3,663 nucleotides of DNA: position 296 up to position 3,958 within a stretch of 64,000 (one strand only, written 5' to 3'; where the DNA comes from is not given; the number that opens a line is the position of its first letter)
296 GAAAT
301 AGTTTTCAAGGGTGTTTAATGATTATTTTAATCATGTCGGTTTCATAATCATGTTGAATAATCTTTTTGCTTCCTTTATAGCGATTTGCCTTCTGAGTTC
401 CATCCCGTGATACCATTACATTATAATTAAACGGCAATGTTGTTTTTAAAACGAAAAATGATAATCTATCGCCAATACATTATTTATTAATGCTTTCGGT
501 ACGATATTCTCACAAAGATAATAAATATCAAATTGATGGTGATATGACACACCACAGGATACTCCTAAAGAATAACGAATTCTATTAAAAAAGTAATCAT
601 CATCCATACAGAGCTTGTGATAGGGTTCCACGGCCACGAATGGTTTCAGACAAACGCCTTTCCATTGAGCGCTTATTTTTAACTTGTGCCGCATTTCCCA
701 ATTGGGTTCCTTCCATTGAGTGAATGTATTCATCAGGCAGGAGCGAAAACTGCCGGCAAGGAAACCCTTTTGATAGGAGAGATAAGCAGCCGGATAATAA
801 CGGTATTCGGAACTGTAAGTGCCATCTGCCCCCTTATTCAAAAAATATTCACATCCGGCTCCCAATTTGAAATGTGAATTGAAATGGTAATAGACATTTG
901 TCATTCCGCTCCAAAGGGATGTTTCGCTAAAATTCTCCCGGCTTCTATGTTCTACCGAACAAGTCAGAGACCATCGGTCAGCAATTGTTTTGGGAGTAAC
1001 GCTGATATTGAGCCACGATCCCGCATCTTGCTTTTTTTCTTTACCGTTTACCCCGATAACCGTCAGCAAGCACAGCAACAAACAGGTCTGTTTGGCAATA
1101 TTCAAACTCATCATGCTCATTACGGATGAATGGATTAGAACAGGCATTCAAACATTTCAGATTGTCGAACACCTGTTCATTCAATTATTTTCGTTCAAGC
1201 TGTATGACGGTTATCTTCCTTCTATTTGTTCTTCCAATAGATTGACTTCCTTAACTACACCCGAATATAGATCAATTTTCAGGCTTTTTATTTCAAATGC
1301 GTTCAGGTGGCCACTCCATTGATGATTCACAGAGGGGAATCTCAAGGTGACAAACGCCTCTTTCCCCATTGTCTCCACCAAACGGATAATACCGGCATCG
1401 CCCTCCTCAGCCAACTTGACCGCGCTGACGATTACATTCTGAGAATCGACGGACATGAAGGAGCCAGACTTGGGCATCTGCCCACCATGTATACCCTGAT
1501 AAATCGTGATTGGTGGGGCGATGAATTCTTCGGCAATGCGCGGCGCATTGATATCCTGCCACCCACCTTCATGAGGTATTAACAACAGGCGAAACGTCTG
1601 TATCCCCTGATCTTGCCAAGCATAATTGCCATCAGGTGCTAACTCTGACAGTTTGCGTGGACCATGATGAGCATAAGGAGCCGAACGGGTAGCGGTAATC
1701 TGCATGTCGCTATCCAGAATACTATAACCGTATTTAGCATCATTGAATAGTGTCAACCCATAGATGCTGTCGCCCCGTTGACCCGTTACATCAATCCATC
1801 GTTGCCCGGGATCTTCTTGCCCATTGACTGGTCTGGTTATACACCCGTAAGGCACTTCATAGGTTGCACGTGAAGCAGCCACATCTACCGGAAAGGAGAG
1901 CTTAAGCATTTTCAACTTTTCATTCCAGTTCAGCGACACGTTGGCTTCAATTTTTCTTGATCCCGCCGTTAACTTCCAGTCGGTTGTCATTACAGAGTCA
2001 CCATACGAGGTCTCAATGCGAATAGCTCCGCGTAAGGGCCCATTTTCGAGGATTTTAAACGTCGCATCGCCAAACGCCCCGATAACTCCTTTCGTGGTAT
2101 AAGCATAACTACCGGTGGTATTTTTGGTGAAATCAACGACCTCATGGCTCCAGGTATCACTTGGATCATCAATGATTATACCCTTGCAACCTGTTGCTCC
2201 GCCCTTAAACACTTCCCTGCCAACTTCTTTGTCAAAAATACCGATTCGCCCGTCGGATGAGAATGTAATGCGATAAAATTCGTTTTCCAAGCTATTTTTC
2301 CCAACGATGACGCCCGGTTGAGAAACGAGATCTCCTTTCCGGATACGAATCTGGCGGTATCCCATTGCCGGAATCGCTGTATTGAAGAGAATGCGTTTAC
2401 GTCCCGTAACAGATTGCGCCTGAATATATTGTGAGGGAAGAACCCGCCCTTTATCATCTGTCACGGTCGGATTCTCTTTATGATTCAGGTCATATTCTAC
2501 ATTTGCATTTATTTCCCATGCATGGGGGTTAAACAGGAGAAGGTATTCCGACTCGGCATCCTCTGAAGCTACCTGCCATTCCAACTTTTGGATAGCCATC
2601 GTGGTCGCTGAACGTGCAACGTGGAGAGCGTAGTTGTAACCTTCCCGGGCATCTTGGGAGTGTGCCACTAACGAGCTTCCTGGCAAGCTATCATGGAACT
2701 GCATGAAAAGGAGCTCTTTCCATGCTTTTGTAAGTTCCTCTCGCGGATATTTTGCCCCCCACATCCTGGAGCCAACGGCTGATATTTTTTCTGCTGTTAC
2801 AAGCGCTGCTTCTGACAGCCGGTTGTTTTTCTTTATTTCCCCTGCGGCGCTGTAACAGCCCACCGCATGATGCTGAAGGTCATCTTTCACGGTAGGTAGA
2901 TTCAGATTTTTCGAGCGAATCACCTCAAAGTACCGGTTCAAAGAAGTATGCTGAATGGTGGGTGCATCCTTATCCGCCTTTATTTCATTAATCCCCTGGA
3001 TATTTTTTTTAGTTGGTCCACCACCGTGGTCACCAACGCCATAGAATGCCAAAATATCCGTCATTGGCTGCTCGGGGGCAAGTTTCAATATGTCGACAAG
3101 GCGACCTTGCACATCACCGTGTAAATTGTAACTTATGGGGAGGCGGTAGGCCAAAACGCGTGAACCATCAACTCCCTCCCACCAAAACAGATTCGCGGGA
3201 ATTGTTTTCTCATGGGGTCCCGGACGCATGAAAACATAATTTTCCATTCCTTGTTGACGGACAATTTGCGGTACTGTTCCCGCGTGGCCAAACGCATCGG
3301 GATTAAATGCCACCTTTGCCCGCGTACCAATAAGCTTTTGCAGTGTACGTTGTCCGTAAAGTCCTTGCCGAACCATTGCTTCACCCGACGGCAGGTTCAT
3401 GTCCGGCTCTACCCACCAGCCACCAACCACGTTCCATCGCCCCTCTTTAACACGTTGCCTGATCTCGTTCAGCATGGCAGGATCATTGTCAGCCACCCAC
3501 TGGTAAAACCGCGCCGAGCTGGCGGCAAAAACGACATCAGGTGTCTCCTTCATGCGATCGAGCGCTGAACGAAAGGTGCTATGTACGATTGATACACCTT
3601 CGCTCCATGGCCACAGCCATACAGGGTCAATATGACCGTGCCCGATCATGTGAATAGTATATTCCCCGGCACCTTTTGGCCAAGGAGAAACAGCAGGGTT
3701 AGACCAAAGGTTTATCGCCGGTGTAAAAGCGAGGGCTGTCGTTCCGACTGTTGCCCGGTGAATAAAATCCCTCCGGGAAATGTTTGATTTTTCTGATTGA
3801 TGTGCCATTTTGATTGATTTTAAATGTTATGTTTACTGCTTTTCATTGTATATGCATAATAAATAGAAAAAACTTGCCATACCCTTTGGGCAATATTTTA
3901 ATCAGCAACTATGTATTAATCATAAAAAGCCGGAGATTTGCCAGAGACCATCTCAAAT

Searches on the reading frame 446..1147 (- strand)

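Call 26: search_protein_families(library=pfam, proteins=[window:446-1147:-], max_evalue=0.001)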
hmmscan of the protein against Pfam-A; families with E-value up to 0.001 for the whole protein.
window:446-1147:- (233 aa): 1 family
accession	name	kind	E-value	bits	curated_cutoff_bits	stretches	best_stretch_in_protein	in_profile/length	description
PF10677.15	DUF2490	-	2.2e-15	57.3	29.8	1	43-214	2-176/186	Protein of unknown function (DUF2490)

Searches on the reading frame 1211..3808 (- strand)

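Call 26: search_protein_families(library=pfam, proteins=[window:1211-3808:-], max_evalue=0.001)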
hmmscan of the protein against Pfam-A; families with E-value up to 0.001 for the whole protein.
window:1211-3808:- (865 aa): 4 families
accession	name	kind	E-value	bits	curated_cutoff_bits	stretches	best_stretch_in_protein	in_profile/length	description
PF01074.27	Glyco_hydro_38N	-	4.4e-64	216.9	25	1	51-299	1-257/270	Glycosyl hydrolases family 38 N-terminal domain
PF07748.19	Glyco_hydro_38C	-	2.3e-30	106.8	25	1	507-710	1-200/206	Glycosyl hydrolases family 38 C-terminal domain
PF09261.16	Alpha-mann_mid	-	3e-17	62.9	31.1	1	317-409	5-96/96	Alpha mannosidase middle domain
PF17677.7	Glyco_hydro38C2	-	3.3e-07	30.8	22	1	791-863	1-52/72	Glycosyl hydrolases family 38 C-terminal beta sandwich domain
